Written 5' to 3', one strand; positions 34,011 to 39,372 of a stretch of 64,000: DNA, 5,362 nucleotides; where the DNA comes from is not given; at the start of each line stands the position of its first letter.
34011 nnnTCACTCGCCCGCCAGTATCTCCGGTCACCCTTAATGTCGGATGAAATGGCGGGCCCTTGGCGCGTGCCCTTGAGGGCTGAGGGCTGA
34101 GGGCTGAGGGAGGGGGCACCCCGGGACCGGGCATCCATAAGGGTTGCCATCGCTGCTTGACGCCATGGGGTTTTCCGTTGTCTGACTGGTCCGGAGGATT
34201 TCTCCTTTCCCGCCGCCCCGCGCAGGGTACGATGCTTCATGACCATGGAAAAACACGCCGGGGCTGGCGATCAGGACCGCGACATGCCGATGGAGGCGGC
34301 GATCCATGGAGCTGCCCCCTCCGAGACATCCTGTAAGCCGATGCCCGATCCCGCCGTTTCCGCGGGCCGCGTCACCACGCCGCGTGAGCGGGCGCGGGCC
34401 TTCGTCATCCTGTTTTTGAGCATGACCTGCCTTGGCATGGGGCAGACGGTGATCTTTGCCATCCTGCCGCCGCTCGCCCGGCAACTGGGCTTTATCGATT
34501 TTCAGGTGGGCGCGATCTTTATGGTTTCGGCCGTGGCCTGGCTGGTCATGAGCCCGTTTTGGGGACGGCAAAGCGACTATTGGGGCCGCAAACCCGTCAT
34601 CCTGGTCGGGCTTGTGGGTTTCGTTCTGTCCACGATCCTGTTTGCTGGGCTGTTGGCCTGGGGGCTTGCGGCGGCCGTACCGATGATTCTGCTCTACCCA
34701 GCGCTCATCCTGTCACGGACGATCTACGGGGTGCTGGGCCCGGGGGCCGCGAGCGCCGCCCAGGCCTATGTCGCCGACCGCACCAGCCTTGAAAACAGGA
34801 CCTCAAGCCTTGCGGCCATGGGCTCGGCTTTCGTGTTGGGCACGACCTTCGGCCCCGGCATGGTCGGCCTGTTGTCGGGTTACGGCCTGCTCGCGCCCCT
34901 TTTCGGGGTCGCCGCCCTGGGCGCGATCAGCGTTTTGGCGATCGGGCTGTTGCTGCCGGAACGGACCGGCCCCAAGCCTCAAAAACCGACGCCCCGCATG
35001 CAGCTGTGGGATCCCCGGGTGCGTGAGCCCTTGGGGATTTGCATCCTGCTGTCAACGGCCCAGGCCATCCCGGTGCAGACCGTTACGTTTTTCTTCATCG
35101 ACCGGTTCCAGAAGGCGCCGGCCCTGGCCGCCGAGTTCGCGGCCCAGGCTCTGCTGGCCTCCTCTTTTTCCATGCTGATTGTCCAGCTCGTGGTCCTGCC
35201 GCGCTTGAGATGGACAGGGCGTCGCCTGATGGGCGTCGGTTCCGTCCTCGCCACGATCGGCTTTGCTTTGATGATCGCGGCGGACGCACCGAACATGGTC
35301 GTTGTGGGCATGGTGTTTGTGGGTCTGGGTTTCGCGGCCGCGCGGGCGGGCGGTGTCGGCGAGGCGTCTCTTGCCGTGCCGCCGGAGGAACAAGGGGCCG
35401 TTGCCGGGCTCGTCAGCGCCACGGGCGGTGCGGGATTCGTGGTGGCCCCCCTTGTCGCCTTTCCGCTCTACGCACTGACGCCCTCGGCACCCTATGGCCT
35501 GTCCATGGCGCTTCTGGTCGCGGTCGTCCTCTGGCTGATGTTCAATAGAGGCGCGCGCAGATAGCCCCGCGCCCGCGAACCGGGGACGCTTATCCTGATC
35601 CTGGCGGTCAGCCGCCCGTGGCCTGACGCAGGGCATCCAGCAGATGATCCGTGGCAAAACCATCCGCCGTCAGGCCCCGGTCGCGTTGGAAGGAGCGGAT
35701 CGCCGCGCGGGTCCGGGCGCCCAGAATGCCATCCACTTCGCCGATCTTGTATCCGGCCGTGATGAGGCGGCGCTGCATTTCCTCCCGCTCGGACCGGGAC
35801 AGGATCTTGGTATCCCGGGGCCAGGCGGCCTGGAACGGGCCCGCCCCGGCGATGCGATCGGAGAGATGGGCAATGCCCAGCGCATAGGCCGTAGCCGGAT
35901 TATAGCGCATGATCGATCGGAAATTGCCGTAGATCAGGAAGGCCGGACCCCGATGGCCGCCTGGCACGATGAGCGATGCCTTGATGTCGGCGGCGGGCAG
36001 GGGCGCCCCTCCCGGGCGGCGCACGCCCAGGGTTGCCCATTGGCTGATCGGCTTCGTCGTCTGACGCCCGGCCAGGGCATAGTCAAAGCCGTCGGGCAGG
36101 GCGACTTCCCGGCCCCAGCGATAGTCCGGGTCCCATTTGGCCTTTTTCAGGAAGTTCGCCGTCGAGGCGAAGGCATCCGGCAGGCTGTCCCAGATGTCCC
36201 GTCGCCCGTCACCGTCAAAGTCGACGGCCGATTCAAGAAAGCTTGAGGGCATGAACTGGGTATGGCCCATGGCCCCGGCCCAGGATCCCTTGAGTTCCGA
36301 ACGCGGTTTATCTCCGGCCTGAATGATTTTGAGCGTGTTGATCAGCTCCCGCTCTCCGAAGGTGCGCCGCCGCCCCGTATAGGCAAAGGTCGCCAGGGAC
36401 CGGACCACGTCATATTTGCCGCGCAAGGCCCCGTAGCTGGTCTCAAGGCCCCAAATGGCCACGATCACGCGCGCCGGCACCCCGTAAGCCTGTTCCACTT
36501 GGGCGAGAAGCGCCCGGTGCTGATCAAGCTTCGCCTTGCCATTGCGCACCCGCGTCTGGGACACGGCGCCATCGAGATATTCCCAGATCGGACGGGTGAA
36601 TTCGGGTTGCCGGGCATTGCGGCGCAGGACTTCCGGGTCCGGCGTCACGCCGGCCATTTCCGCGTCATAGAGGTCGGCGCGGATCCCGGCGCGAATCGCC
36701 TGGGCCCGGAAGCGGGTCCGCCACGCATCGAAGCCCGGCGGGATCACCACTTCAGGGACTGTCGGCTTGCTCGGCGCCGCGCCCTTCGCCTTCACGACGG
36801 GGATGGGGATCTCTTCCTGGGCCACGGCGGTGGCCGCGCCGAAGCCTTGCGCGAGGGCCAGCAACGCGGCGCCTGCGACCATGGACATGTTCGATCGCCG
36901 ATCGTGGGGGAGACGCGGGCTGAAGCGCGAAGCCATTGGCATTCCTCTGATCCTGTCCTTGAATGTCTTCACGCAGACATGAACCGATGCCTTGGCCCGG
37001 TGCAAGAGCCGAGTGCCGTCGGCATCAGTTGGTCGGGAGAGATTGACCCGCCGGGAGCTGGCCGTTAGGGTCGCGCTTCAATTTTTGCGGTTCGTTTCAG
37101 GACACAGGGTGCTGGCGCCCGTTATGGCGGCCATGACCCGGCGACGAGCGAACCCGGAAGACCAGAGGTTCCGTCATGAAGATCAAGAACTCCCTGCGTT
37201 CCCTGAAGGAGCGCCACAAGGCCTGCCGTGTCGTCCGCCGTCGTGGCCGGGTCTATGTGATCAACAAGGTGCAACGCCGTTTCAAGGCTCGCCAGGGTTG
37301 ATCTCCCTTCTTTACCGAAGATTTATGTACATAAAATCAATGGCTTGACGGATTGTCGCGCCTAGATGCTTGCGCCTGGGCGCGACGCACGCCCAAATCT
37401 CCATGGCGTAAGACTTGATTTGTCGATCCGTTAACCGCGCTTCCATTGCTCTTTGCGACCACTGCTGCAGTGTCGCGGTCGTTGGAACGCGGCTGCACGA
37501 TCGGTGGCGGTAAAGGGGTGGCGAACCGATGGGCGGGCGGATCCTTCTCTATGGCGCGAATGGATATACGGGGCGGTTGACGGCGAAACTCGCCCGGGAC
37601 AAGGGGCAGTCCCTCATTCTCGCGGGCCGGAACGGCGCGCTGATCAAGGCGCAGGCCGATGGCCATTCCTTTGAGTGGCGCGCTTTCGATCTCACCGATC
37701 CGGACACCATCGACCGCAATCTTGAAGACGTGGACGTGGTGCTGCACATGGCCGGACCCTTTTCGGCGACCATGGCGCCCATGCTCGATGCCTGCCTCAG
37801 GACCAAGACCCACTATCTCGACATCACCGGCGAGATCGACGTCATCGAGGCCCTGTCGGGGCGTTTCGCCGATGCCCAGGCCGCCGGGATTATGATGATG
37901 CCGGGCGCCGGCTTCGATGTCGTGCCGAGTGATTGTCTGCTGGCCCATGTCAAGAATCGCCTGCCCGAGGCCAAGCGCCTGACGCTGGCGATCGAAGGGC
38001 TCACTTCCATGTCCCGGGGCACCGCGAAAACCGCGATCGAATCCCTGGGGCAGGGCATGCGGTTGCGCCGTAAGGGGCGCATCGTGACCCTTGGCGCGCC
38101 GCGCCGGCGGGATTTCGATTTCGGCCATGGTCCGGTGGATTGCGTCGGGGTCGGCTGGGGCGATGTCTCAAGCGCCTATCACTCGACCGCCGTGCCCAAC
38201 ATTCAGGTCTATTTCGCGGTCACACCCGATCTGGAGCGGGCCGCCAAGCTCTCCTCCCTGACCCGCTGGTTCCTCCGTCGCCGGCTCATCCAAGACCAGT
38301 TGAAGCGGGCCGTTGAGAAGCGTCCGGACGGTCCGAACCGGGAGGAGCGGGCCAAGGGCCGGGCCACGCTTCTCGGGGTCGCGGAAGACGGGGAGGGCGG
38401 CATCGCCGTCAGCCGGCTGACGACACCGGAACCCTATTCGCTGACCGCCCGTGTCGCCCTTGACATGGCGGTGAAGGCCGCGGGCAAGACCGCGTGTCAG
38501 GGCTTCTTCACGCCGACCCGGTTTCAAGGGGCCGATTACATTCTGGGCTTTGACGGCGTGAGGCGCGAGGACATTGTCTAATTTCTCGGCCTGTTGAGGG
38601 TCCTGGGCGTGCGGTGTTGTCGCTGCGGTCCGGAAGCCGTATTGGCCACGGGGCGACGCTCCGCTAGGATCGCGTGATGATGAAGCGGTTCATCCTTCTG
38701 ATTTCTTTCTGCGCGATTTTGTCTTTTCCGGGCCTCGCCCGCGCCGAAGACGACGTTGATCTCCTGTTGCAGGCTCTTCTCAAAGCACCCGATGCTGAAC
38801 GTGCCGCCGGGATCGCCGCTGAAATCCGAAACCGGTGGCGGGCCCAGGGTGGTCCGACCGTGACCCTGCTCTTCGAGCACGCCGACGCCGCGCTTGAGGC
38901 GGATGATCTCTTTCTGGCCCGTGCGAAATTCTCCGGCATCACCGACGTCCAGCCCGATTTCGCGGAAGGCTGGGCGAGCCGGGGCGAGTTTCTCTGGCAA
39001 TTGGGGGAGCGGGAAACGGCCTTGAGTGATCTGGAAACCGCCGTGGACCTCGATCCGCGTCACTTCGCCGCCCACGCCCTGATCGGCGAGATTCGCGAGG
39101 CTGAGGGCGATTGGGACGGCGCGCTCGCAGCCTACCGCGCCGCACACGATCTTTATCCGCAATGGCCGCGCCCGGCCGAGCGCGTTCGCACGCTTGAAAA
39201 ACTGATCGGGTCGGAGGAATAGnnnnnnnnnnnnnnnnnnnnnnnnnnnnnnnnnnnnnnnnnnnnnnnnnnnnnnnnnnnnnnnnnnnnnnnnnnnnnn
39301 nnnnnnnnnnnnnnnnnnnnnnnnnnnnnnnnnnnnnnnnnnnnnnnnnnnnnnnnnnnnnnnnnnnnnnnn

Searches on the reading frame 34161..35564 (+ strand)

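Call 50: search_protein_families(library=pfam, proteins=[window:34161-35564:+])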
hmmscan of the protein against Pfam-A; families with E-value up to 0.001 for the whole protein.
window:34161-35564:+ (467 aa): 1 family
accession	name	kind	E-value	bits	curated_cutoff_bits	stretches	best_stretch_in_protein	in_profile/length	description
PF07690.21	MFS_1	-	2.2e-32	112.8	33.4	2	84-343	1-256/347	Major Facilitator Superfamily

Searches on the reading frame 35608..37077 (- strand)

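Call 50: search_protein_families(library=pfam, proteins=[window:35608-37077:-])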
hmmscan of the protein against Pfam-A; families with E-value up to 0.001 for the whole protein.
window:35608-37077:- (489 aa): 2 families
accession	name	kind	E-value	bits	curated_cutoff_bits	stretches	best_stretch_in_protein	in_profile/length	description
PF13406.11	SLT_2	-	5.8e-113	377.4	24.3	1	116-407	2-292/292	Transglycosylase SLT domain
PF01471.23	PG_binding_1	-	1.5e-14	54.3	23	1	428-483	2-57/57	Putative peptidoglycan binding domain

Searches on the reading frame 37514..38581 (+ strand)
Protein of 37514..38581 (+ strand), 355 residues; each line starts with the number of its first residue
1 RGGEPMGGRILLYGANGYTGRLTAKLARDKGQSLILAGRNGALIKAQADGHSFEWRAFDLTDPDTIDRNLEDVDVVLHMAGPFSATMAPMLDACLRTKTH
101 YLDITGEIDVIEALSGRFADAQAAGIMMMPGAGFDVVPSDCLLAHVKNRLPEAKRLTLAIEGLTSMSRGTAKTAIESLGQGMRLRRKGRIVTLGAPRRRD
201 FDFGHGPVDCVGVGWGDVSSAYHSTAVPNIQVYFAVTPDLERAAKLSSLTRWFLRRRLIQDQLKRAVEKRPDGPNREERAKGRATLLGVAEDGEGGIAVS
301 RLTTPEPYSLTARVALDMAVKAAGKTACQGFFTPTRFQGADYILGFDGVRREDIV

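Call 50: search_protein_families(library=pfam, proteins=[window:37514-38581:+])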
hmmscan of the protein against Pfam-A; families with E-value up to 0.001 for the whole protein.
window:37514-38581:+ (355 aa): 3 families
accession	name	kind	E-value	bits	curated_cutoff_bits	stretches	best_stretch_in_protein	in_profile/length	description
PF03435.24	Sacchrp_dh_NADP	-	3.1e-11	44.1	25.1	1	10-106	1-98/129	Saccharopine dehydrogenase NADP binding domain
PF01370.27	Epimerase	-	1e-06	28.8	20.9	1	10-113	1-101/240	NAD dependent epimerase/dehydratase family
PF13460.12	NAD_binding_10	-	1.4e-05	25.5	27.2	1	14-85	1-73/184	NAD(P)H-binding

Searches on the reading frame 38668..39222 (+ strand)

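Call 65: search_protein_families(library=pfam, proteins=[window:38668-39222:+])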
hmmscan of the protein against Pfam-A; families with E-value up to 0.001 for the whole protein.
window:38668-39222:+ (184 aa): 9 families
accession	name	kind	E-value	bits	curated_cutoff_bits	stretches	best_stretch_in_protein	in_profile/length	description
PF07719.23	TPR_2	-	1.1e-08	35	27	1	134-165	2-33/34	Tetratricopeptide repeat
PF13432.12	TPR_16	-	2.3e-08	34.8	32.7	1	109-165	7-63/65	Tetratricopeptide repeat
PF00515.34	TPR_1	-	5.3e-08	32.8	27.8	0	99-132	1-34/34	Tetratricopeptide repeat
PF13414.12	TPR_11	-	5.5e-07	29.6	26.8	0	111-143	6-38/42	TPR repeat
PF13428.12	TPR_14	-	1.5e-06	28.7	23.5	0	134-168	2-36/44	Tetratricopeptide repeat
PF13181.12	TPR_8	-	1.6e-05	25.1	25.7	0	99-132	1-34/34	Tetratricopeptide repeat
PF13174.12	TPR_6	-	0.00016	22.6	26.3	0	139-165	6-32/33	Tetratricopeptide repeat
PF14559.12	TPR_19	-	0.00016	22.3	25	1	109-168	1-60/68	Tetratricopeptide repeat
PF13371.12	TPR_9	-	0.00053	20.4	35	1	90-136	20-66/73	Tetratricopeptide repeat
